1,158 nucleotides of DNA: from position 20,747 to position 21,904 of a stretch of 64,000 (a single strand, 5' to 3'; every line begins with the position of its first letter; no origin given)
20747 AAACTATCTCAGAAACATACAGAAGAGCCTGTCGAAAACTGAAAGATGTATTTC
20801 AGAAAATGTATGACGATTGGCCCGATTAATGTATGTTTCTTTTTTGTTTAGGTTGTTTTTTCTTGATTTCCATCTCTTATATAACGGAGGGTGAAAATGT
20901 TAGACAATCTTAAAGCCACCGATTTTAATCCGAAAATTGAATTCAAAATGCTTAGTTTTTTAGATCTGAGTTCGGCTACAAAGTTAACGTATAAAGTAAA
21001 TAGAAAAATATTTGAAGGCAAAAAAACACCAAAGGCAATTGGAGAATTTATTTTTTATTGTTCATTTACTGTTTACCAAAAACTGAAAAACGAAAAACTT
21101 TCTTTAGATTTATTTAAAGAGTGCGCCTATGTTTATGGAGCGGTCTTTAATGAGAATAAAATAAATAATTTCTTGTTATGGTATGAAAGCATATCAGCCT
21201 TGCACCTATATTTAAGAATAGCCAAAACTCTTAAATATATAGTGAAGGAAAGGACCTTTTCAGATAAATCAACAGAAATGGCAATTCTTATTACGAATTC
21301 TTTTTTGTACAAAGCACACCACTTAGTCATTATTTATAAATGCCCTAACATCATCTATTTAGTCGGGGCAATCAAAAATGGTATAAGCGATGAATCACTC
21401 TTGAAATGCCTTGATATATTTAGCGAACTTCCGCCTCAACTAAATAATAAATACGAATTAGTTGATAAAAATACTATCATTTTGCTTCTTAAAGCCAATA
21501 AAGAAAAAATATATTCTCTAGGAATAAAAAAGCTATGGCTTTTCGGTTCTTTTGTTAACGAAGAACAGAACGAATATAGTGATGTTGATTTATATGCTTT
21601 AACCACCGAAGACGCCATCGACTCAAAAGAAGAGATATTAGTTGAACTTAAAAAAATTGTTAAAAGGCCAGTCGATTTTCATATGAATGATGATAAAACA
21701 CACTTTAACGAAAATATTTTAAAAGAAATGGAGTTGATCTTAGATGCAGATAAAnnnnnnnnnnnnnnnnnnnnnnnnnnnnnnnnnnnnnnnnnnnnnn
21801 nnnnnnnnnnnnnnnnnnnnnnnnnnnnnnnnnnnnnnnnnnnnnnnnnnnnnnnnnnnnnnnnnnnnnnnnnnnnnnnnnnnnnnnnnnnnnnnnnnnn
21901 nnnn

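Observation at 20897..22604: Tandem paralogues fusing a degenerate Fic/Doc-like helical domain to a C-terminal MNT nucleotidyltransferase, co-transcribed upstream of rhs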

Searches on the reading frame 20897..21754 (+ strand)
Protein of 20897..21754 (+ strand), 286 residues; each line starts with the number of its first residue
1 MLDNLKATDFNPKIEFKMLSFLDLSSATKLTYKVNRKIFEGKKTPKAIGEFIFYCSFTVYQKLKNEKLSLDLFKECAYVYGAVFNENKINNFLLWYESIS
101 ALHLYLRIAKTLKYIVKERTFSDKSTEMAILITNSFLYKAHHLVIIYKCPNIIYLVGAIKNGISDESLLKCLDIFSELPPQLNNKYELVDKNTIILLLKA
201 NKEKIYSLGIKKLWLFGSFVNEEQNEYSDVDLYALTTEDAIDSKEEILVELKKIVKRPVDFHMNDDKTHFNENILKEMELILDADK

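Call 3: search_protein_families(library=pfam, proteins=[window:20897-21754:+], max_evalue=1)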
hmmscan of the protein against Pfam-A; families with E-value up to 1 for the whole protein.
window:20897-21754:+ (286 aa): 4 families
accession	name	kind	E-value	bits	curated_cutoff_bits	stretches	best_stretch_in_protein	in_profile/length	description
PF18765.7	Polbeta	-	5e-12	46.3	26.9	1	209-286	12-92/93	Polymerase beta, Nucleotidyltransferase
PF01909.29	NTP_transf_2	-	9.9e-09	35.9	21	1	197-277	4-89/93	Nucleotidyltransferase domain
PF22600.2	MTPAP-like_central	-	0.00038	21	27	1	212-257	41-86/139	Poly(A) RNA polymerase, mitochondrial-like, central palm domain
PF22014.2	DUF6932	-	0.00058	20.7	27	1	197-254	37-93/142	Family of unknown function (DUF6932)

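Call 4: search_protein_families(library=ncbifam, proteins=[window:20897-21754:+], max_evalue=1)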
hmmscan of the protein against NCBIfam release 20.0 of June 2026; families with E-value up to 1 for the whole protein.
window:20897-21754:+ (286 aa): 3 families
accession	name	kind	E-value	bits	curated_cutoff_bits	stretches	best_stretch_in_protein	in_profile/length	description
NF047752.1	MntA_antitoxin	equivalog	2.7e-10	40.1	60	1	210-285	7-84/106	type VII toxin-antitoxin system MntA family adenylyltransferase antitoxin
NF012212.1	ANT_9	subfamily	0.0013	18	340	1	204-260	15-72/249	aminoglycoside nucleotidyltransferase ANT(9)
NF051895.1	anti_phage_HalB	equivalog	0.0038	16.8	190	1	213-251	2-40/211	anti-phage Hailong system nucleotidyltransferase HalB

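Call 5: search_protein_families(library=padloc, proteins=[window:20897-21754:+], max_evalue=1)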
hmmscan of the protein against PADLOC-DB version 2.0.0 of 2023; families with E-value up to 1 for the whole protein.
window:20897-21754:+ (286 aa): 6 families
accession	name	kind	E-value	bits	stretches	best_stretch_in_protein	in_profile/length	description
PDLC04906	PDC-S09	-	3.5e-12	44.5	1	190-279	3-96/98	-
PDLC04904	PDC-S09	-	1.1e-08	33.2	1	206-278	21-95/104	-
PDLC04902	PDC-S09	-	3.6e-08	31.6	1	205-279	16-93/97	-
PDLC04905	PDC-S09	-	1.6e-07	29.6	1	199-280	10-97/101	-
PDLC04903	PDC-S09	-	4.6e-06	24.9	1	193-247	9-62/108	-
PDLC04368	PDC-M05A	-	0.0049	14.7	1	210-264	107-161/201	-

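Call 7: search_solved_structures(query=window:20897-21754:+, max_evalue=1, show_alignments=2)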
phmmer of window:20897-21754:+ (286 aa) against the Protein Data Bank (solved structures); distinct sequences matched with E-value up to 1: 0.

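Call 10: find_homologous_proteins(query=window:20897-21754:+, max_evalue=0.001)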
Query window:20897-21754:+ (286 aa): 1 proteins with E <= 0.001 among 1263 candidates.
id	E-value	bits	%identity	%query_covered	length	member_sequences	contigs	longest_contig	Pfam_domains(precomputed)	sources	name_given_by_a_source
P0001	2.9e-181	619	100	100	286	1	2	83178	PF18765.8,PF01909.30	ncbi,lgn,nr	ncbi:MAG: nucleotidyltransferase domain-containing protein [Bacillales bacterium]|nr:nucleotidyltran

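Call 32: find_homologous_proteins(query=A2, max_evalue=0.001)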
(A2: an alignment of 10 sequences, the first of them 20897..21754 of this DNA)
Query A2 (10 sequences) (286 aa, profile of the alignment): 11 proteins with E <= 0.001 among 6524 candidates.
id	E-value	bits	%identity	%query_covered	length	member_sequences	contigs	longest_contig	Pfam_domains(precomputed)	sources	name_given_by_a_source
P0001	1.4e-88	316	100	100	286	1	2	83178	PF18765.8,PF01909.30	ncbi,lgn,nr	ncbi:MAG: nucleotidyltransferase domain-containing protein [Bacillales bacterium]|nr:nucleotidyltran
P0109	2.0e-79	286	28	52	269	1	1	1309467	PF18765.8,PF01909.30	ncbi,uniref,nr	ncbi:nucleotidyltransferase domain-containing protein [Acholeplasma equirhinis]|uniref:nucleotidyltr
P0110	1.9e-68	250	26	52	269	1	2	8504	PF18765.8,PF01909.30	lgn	-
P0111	9.9e-67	244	29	42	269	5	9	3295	PF18765.8,PF01909.30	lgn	-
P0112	1.3e-66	243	29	42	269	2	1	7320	PF18765.8,PF01909.30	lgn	-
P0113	1.4e-65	240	30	45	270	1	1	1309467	PF18765.8,PF01909.30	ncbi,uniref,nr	ncbi:nucleotidyltransferase domain-containing protein [Acholeplasma equirhinis]|uniref:nucleotidyltr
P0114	7.1e-60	221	34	43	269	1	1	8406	PF18765.8,PF01909.30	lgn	-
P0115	8.3e-60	221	24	78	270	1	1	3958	PF18765.8,PF01909.30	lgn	-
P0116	3.5e-59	219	30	42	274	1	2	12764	PF18765.8,PF01909.30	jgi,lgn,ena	jgi:hypothetical protein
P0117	1.4e-57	214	24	79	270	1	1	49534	PF18765.8,PF01909.30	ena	-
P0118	7.8e-10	57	48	15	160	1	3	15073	PF18765.8,PF01934.23,PF01909.30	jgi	jgi:predicted nucleotidyltransferase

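Call 53: predict_structure(alignment_id=A4)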
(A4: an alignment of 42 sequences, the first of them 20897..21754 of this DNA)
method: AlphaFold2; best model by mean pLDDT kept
length: 286 residues; sequences in the alignment: 42
mean_pLDDT: 87.9   pTM: 0.80
mean pLDDT of the five models: 87.9, 83.6, 82.8, 81.4, 81.5
residues with pLDDT >= 90: 163; 70-90: 102; 50-70: 21; < 50: 0
segments of 3 or more residues with pLDDT < 50: none
pLDDT, mean of each block of 10 residues (from residue 1): 73 88 70 90 92 91 93 89 90 91 88 93 90 92 82 86 86 69 88 98 97 95 93 93 93 94 70 84 94
secondary structure, 60 per line:
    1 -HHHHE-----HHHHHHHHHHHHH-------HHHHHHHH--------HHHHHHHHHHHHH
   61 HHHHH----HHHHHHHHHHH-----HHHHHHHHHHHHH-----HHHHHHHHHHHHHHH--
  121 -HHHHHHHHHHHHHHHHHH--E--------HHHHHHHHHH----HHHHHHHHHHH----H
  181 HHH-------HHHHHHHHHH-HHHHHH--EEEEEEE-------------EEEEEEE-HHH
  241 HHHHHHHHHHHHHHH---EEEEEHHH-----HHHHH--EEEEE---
elements in order: H2-5 H12-24 H32-39 H48-65 H70-80 H86-98 H104-118 H122-139 H151-160 H165-175 H180-183 H191-200 H202-207 E210-216 E230-236 H238-255 E259-263 H272-276 E279-283
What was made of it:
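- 20897..21757 (+): P1: upstream paralogue, 286 aa. Pseudo-Fic N-domain (aa ~1-185) plus MNT-type NTase (aa ~190-286). AF2 pLDDT 87.9, pTM 0.80 (call 53).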

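Call 56: fold_search(model_id=the predicted structure, library=pdb)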
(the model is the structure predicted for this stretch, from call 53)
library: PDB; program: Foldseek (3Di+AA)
matches with E <= 10: 601; with E <= 0.001: 11
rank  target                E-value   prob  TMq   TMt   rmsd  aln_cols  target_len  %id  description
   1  6i7l                  1.2e-04  1.00  0.47  0.41   4.1       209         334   13  Crystal structure of monomeric FICD mutant L258D complexed with MgAMP-PNP (released 2019-09-25)
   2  7b7z_A                1.4e-04  1.00  0.48  0.41   4.8       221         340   13  DeAMPylation complex of monomeric FICD and AMPylated BiP (state 1) (released 2021-07-07)
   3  6i7k                  2.2e-04  1.00  0.47  0.41   4.1       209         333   13  Crystal structure of monomeric FICD mutant L258D complexed with MgATP (released 2019-09-25)
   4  6i7g_B                2.7e-04  1.00  0.50  0.43   3.9       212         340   13  Crystal structure of dimeric wild type FICD complexed with ATP (released 2019-09-25)
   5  4u04_B                3.6e-04  1.00  0.49  0.44   4.1       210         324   14  Structure of a eukaryotic fic domain containing protein (released 2014-12-10)
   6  4u0u_A                3.8e-04  1.00  0.50  0.43   4.0       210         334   13  Wild type eukaryotic fic domain containing protein with ADP (released 2014-12-10)
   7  6i7h                  7.1e-04  1.00  0.47  0.41   4.2       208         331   14  Crystal structure of dimeric FICD mutant K256S (released 2019-09-25)
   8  3cuc_B                7.5e-04  1.00  0.46  0.48   5.1       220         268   11  CRYSTAL STRUCTURE OF A FIC DOMAIN CONTAINING SIGNALING PROTEIN (BT_2513) FROM BACTEROIDES THETAIOTAOMICRON VPI-5482 AT (released 2008-04-29)
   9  3cuc_A                7.5e-04  1.00  0.47  0.50   4.6       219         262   11  CRYSTAL STRUCTURE OF A FIC DOMAIN CONTAINING SIGNALING PROTEIN (BT_2513) FROM BACTEROIDES THETAIOTAOMICRON VPI-5482 AT (released 2008-04-29)
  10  9yz5_A                8.3e-04  1.00  0.50  0.44   3.7       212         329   13  human FicD bound with farnesyl pyrophosphate (released 2026-02-25)
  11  4u0z_C                9.7e-04  1.00  0.49  0.44   4.4       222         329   12  Eukaryotic Fic Domain containing protein with bound APCPP (released 2014-12-10)
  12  4u0z_B                1.0e-03  1.00  0.49  0.44   3.9       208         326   12  Eukaryotic Fic Domain containing protein with bound APCPP (released 2014-12-10)
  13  4u04_A                1.1e-03  1.00  0.49  0.45   3.5       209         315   14  Structure of a eukaryotic fic domain containing protein (released 2014-12-10)
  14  4u0z_D                1.2e-03  1.00  0.49  0.44   3.9       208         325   12  Eukaryotic Fic Domain containing protein with bound APCPP (released 2014-12-10)
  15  4u0z_E                1.2e-03  1.00  0.50  0.45   4.5       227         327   12  Eukaryotic Fic Domain containing protein with bound APCPP (released 2014-12-10)
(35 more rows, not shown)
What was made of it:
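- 20897..21757 (+): Foldseek hits FICD, BT_2513 and CdFic over the N-domain and MNT over the C-domain (call 56).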

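Call 62: list_cluster_members(proteins=[P0001, P0002, P0087, P0070])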
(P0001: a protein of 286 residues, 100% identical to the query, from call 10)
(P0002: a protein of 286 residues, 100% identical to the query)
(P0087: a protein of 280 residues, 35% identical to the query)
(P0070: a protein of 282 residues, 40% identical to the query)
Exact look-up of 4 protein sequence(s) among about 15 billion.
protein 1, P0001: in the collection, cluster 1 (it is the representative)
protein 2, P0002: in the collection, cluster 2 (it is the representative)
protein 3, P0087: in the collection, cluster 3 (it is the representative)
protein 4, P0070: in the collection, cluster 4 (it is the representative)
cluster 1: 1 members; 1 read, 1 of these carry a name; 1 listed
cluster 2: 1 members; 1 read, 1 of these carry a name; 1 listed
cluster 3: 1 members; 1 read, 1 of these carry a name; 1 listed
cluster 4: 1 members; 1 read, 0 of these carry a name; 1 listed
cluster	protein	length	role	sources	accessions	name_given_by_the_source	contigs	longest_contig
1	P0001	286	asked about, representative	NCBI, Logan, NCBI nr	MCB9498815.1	MAG: nucleotidyltransferase domain-containing protein [Bacillales bacterium] | nucleotidyltransferase domain-containing protein [Bacillales bacterium]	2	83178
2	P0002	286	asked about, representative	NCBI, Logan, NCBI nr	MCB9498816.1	MAG: nucleotidyltransferase domain-containing protein [Bacillales bacterium] | nucleotidyltransferase domain-containing protein [Bacillales bacterium]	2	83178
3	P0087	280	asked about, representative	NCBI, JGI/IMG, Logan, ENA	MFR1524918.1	MAG: nucleotidyltransferase family protein [Bacilli bacterium] | hypothetical protein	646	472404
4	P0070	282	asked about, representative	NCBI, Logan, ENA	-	-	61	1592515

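Call 64: search_protein_families(library=phrogs, proteins=[window:20897-21754:+], max_evalue=0.01)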
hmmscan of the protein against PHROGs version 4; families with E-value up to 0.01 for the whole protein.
window:20897-21754:+ (286 aa): 0 families
